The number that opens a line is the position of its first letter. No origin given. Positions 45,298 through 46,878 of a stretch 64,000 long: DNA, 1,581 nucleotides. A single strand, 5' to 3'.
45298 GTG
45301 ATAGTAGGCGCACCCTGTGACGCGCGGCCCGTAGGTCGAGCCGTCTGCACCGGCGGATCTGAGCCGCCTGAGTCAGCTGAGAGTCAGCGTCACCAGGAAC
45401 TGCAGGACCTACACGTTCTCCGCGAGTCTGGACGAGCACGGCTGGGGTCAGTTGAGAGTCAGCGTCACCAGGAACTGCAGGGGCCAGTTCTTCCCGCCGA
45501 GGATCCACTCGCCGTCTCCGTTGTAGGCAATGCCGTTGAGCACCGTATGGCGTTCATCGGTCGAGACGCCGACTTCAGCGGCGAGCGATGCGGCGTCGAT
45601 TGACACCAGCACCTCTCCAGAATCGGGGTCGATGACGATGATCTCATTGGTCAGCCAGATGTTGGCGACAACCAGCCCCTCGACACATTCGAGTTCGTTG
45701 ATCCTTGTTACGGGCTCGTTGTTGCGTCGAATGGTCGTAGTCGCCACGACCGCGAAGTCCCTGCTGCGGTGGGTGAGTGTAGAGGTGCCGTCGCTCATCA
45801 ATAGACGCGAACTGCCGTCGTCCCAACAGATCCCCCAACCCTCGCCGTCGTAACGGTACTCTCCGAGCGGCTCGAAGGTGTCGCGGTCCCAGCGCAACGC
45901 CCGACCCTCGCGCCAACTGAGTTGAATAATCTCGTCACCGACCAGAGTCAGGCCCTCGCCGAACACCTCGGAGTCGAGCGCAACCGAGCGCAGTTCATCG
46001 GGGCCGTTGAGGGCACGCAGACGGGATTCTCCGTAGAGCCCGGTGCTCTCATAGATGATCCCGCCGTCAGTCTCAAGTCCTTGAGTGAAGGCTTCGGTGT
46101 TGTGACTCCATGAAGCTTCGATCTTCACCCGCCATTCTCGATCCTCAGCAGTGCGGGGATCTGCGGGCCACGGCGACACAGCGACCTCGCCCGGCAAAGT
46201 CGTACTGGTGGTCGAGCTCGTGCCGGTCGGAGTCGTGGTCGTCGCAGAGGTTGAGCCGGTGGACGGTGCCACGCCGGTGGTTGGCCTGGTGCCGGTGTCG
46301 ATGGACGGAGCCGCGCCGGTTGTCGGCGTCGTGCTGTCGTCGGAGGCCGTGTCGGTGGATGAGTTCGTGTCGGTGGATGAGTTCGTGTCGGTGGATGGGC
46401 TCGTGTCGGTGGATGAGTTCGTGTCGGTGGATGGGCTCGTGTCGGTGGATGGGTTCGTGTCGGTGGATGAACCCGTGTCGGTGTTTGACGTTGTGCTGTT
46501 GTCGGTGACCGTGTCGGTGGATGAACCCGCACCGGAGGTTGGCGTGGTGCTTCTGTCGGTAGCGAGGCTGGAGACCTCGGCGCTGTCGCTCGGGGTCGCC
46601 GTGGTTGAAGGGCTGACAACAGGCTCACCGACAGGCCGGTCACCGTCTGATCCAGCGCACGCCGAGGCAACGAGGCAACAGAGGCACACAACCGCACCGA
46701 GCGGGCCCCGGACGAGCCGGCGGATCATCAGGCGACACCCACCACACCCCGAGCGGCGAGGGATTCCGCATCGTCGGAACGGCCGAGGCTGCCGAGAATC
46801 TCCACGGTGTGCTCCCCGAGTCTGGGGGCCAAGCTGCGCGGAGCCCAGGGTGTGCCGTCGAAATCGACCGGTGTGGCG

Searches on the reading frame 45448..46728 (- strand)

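Call 52: search_protein_families(library=pfam, proteins=[window:45448-46728:-], max_evalue=0.01)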
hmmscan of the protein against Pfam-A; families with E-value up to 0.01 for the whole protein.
window:45448-46728:- (426 aa): 1 family
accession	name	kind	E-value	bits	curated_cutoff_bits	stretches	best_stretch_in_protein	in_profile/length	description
PF05096.18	Glu_cyclase_2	-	7.9e-70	235.6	22.3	1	193-422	19-248/249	Glutamine cyclotransferase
